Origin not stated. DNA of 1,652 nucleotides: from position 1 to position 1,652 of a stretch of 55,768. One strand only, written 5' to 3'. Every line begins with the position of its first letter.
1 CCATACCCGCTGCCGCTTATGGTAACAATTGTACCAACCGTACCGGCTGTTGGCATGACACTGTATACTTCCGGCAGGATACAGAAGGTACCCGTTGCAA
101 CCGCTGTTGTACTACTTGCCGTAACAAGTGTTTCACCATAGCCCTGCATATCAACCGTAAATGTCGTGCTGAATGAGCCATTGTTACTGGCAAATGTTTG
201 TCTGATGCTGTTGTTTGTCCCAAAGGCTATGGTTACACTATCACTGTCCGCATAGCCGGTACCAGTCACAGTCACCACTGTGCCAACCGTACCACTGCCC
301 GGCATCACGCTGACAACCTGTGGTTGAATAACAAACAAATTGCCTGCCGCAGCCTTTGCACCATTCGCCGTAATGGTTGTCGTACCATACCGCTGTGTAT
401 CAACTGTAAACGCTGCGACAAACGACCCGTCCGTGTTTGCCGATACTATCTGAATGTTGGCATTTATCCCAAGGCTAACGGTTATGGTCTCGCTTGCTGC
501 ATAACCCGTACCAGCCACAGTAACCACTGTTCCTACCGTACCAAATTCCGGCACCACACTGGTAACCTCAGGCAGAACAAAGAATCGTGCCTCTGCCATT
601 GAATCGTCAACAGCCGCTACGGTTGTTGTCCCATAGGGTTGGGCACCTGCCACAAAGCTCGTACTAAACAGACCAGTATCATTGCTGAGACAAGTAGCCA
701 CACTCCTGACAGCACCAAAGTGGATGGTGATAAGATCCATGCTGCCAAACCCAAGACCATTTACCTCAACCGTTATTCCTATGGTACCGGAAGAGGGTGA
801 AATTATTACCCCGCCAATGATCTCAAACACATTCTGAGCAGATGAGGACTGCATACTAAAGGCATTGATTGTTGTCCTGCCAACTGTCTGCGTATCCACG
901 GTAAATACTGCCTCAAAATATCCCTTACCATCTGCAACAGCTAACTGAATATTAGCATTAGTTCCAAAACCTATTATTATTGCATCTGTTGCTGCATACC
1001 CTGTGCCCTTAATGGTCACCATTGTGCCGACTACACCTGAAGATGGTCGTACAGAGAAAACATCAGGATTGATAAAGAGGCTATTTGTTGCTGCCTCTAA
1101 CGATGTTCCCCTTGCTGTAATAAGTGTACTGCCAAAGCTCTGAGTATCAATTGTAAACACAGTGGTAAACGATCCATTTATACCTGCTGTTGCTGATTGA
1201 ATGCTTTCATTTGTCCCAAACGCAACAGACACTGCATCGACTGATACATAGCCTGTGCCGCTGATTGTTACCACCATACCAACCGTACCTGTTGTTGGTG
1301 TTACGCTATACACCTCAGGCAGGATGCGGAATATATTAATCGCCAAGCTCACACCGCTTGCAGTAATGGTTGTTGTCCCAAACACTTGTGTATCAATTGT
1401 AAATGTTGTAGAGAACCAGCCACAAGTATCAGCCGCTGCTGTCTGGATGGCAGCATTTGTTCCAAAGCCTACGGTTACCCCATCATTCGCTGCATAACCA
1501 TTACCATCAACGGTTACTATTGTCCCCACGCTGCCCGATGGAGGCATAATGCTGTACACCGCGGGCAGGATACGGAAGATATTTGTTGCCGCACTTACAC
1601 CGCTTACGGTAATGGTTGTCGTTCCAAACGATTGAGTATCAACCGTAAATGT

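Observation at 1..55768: One giant gene fills the entire window (more than 55.7 kb, more than 18,500 codons, both ends missing)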

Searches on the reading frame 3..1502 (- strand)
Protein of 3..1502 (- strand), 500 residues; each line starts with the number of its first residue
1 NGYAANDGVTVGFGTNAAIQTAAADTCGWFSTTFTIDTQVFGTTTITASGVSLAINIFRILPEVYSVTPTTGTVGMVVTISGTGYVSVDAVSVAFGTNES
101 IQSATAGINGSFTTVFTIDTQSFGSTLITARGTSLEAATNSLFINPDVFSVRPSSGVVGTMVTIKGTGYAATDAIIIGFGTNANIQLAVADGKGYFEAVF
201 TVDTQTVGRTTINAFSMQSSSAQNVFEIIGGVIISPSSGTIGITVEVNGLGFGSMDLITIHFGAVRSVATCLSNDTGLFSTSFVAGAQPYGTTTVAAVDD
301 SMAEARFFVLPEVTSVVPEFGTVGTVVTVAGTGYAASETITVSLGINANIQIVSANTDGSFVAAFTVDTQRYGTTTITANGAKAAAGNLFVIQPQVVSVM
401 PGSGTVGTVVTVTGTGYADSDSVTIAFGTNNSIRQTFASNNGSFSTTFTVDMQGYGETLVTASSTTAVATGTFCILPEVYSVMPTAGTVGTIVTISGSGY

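Call 5: search_protein_families(library=pfam, proteins=[window:3-1502:-], max_evalue=0.01)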
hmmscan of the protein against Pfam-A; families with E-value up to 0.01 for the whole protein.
window:3-1502:- (500 aa): 0 families
